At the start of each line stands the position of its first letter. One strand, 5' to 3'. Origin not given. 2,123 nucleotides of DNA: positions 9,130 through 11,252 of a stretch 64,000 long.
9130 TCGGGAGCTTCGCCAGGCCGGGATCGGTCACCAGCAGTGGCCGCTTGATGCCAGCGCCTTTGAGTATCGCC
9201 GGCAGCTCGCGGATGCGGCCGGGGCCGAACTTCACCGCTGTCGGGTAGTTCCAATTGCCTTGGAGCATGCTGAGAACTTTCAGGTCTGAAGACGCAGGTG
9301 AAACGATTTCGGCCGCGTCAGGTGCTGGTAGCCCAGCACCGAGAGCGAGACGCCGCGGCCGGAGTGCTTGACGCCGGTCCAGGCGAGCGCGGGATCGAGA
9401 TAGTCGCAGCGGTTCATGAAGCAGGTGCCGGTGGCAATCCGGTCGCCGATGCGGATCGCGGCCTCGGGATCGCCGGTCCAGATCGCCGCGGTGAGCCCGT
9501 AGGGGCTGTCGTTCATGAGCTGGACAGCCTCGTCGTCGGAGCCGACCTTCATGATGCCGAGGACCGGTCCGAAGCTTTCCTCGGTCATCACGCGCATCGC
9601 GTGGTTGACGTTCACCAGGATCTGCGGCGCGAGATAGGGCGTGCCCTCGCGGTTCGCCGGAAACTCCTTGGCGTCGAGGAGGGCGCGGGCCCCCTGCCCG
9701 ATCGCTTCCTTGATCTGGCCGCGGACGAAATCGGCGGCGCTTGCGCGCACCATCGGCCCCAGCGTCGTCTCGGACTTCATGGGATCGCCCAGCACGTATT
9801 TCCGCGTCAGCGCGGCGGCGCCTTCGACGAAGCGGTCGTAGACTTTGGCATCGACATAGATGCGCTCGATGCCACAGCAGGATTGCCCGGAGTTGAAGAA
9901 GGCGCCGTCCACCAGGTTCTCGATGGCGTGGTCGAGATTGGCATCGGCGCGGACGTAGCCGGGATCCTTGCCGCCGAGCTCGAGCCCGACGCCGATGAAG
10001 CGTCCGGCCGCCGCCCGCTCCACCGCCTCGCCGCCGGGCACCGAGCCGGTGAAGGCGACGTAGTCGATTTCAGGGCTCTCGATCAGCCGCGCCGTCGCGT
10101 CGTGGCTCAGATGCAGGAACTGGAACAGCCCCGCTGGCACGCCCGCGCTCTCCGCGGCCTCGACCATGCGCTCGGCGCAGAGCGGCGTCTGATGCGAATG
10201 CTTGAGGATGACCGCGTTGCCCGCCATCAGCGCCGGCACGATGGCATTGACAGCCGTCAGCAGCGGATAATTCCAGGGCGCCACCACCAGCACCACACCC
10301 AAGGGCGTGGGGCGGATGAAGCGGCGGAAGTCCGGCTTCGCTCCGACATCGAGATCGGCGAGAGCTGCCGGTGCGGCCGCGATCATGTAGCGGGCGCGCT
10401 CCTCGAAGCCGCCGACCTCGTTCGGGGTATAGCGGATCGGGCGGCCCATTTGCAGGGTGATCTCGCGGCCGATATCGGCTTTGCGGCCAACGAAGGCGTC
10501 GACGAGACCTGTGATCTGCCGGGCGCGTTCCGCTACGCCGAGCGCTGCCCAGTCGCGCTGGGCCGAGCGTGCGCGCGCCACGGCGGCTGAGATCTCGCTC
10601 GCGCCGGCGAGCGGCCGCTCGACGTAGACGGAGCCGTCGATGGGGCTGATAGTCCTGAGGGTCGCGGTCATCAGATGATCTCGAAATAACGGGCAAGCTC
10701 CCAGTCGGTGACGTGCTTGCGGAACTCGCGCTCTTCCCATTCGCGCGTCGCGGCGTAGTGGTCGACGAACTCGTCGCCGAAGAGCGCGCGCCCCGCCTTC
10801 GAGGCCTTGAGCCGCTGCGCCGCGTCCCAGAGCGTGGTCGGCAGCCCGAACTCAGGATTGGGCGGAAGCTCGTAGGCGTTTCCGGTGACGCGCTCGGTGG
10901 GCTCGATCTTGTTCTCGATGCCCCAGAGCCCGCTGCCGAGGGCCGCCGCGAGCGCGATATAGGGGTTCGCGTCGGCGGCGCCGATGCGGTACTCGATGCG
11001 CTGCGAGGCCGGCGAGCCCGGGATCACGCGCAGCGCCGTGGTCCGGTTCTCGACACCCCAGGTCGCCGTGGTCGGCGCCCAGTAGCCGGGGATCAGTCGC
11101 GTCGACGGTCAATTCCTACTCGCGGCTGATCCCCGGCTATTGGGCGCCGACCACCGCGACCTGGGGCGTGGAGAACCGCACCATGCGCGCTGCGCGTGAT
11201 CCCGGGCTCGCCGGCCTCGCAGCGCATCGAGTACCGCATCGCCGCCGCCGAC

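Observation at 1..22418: An inverted duplication of at least 11 kb covering a housekeeping gene block, mirror-symmetric about position 11111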

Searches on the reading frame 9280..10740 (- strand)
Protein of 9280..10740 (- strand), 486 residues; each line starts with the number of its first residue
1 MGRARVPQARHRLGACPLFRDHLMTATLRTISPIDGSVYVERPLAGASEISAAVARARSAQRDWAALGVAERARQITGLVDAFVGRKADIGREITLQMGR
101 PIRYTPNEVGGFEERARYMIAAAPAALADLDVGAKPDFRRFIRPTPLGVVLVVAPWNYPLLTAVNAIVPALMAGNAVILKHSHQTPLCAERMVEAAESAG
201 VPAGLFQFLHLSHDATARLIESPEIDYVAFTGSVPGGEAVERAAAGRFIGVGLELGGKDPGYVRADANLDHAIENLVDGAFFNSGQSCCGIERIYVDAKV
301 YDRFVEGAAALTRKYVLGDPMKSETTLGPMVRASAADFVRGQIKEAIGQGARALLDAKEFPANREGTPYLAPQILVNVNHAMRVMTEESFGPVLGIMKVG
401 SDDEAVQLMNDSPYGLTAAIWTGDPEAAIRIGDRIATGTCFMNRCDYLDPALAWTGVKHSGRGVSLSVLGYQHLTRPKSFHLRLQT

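Call 11: search_protein_families(library=ncbifam, proteins=[window:9280-10740:-])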
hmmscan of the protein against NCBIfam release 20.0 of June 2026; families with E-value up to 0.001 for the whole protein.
window:9280-10740:- (486 aa): 45 families (the best 25 are shown)
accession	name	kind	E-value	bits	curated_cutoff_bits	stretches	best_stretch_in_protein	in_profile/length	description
NF006916.0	PRK09407.1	equivalog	8.8e-96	321.6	521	1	26-472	34-475/526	succinic semialdehyde dehydrogenase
TIGR01804.1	BADH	equivalog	6e-91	305.3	668.6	1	26-476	13-465/467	betaine-aldehyde dehydrogenase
NF010000.0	PRK13473.1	subfamily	3.7e-88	296.2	615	1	28-478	19-468/475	aminobutyraldehyde dehydrogenase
NF009725.0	PRK13252.1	equivalog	1.9e-86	290.5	593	1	24-485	20-482/488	betaine-aldehyde dehydrogenase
NF006915.0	PRK09406.1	equivalog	1.5e-84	284.5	730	1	28-474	3-448/457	NADP-dependent succinic semialdehyde dehydrogenase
NF045735.1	PaDhStyDPseudo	equivalog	1e-81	275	850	1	25-464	17-463/483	phenylacetaldehyde dehydrogenase StyD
TIGR02299.1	HpaE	equivalog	5e-81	272.7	638.35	1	26-482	16-476/488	5-carboxymethyl-2-hydroxymuconate semialdehyde dehydrogenase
TIGR03216.1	OH_muco_semi_DH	equivalog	1.6e-80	271.1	693.25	1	27-463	15-460/481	2-hydroxymuconic semialdehyde dehydrogenase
NF010575.0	PRK13968.1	equivalog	1.5e-78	264.9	855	1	30-472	11-449/462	succinate-semialdehyde dehydrogenase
TIGR01780.1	SSADH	subfamily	1.2e-75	255.1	646.35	1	33-473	4-443/448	succinate-semialdehyde dehydrogenase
NF045736.1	PaDhStyDRhodo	equivalog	9.1e-75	252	800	1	25-473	17-468/479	phenylacetaldehyde dehydrogenase StyD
NF040648.1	lactal_redase_Meth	equivalog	1.8e-74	251.4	650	1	31-463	16-443/463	lactaldehyde dehydrogenase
NF042989.1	AldDh_AldH_Clos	equivalog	2e-74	251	800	1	27-476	2-451/458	aldehyde dehydrogenase AldH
NF007497.0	PRK10090.1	equivalog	5.6e-73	246.4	500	1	26-463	22-458/480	aldehyde dehydrogenase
NF042993.1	AlphKGSA_gudD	equivalog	1.7e-70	238.1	770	1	45-443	39-439/481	alpha-ketoglutaric semialdehyde dehydrogenase GucD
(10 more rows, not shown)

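Call 12: find_related_loci(query=window:9280-10740:-, collection=genome_contigs, flank=10000)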
Query window:9280-10740:- (486 aa) in genome_contigs; peptide patterns used: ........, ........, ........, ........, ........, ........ (x = any residue, [..] = any of these).
279 stretches matched a pattern; 232 encode a relative of the query (tblastn E <= 1e-3); the best 80 are kept; 80 distinct loci.
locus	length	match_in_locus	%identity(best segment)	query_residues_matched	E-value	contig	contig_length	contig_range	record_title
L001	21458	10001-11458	90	1-486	0e+0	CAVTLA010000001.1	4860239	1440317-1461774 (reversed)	MAG: uncultured Alphaproteobacteria bacterium isolate MFD06714.bin.1.37 genome assembly, contig: contig_15751, whole gen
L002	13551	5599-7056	85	1-486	0e+0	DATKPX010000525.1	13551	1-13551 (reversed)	MAG TPA_asm: Stellaceae bacterium isolate SMAG_U14802 k141_1867415, whole genome shotgun sequence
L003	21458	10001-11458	83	1-486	0e+0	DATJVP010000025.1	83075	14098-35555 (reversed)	MAG TPA_asm: Stellaceae bacterium isolate SMAG_U15076 k141_2076002, whole genome shotgun sequence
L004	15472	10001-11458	83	1-486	0e+0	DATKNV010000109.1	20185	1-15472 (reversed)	MAG TPA_asm: Stellaceae bacterium isolate SMAG_U14746 k141_5090804, whole genome shotgun sequence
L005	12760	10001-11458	73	2-486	0e+0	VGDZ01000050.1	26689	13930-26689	MAG: Alphaproteobacteria bacterium isolate M_DeepCast_65m_m2_129 M_DeepCast_65m_m2_129_Ga0194120_10003264, whole genome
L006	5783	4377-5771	69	19-483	0e+0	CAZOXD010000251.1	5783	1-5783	MAG TPA_asm: uncultured Pseudomonadota bacterium isolate binchicken_co136_95 genome assembly, contig: NODE_5588_length_5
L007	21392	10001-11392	71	20-483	0e+0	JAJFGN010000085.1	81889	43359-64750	MAG: Kiloniellaceae bacterium isolate OFTM28 OFTM28_84, whole genome shotgun sequence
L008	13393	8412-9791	69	24-483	0e+0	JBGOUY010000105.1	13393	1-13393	MAG: bacterium isolate OBJ_0618_7090110_128 k141_10862808_length_13393_cov_104.0000, whole genome shotgun sequence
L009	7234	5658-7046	71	24-486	0e+0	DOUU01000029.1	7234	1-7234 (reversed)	MAG TPA_asm: Deltaproteobacteria bacterium isolate UBA9160 contig_82873, whole genome shotgun sequence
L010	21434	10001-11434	65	3-485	0e+0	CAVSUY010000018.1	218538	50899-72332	MAG: uncultured Gammaproteobacteria bacterium isolate MFD05684.bin.1.344 genome assembly, contig: contig_58056, whole ge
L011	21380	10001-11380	70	24-483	0e+0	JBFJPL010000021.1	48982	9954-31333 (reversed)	MAG: Kiloniellales bacterium isolate Mix_sand18.2022.04.D.56 k141_2924627_length_48982_cov_23.2512, whole genome shotgun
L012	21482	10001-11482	65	1-483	0e+0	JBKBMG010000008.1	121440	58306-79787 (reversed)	MAG: Rhodocyclaceae bacterium isolate 21H_022.bin.14 NODE_173_length_121440_cov_3.862355, whole genome shotgun sequence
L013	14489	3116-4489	66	26-483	0e+0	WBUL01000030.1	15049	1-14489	MAG: Anaerolineae bacterium isolate SB15 contig_1663, whole genome shotgun sequence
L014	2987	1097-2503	64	18-486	0e+0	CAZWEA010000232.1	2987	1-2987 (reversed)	MAG TPA_asm: uncultured Cocleimonas sp. isolate SRP128015_co1_179 genome assembly, contig: NODE_65707_length_2987_cov_10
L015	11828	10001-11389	66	21-483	0e+0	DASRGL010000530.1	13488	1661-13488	MAG TPA_asm: Chthonomonadaceae bacterium isolate SMAG_U10057 k141_782265, whole genome shotgun sequence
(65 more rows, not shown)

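Call 15: find_related_loci(query=window:9280-10740:-, collection=metagenome_contigs, flank=10000)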
Query window:9280-10740:- (486 aa) in metagenome_contigs; peptide patterns used: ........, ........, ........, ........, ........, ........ (x = any residue, [..] = any of these).
267 stretches matched a pattern; 169 encode a relative of the query (tblastn E <= 1e-3); the best 80 are kept; 80 distinct loci.
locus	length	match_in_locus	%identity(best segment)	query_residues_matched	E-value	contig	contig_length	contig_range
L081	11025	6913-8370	85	1-486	0e+0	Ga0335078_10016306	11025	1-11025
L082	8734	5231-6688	83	1-486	0e+0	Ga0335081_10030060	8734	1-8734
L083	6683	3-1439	83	8-486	0e+0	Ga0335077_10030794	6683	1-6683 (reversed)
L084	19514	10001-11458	83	1-486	0e+0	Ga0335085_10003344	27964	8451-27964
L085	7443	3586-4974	83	24-486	0e+0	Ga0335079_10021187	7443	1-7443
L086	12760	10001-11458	73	2-486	0e+0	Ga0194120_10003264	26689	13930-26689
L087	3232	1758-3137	72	24-483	0e+0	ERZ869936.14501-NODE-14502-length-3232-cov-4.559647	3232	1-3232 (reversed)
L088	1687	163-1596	65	3-485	0e+0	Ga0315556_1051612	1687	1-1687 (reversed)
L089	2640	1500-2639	83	20-399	0e+0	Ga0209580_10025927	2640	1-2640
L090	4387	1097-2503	64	18-486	0e+0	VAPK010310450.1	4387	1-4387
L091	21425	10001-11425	63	12-485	0e+0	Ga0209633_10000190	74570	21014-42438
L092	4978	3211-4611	63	18-484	0e+0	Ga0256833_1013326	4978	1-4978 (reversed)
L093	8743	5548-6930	64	23-483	0e+0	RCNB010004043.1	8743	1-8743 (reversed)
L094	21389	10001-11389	66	21-483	0e+0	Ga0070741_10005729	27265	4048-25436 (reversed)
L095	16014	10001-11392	67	24-486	0e+0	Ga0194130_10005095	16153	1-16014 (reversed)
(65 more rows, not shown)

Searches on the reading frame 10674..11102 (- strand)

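Call 57: search_protein_families(library=pfam, proteins=[window:10674-11102:-])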
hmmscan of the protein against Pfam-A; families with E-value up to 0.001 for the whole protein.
window:10674-11102:- (143 aa): 1 family
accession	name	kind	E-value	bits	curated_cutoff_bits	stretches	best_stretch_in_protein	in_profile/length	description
PF00120.29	Gln-synt_C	-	1.2e-43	150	24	1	2-139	204-344/344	Glutamine synthetase, catalytic domain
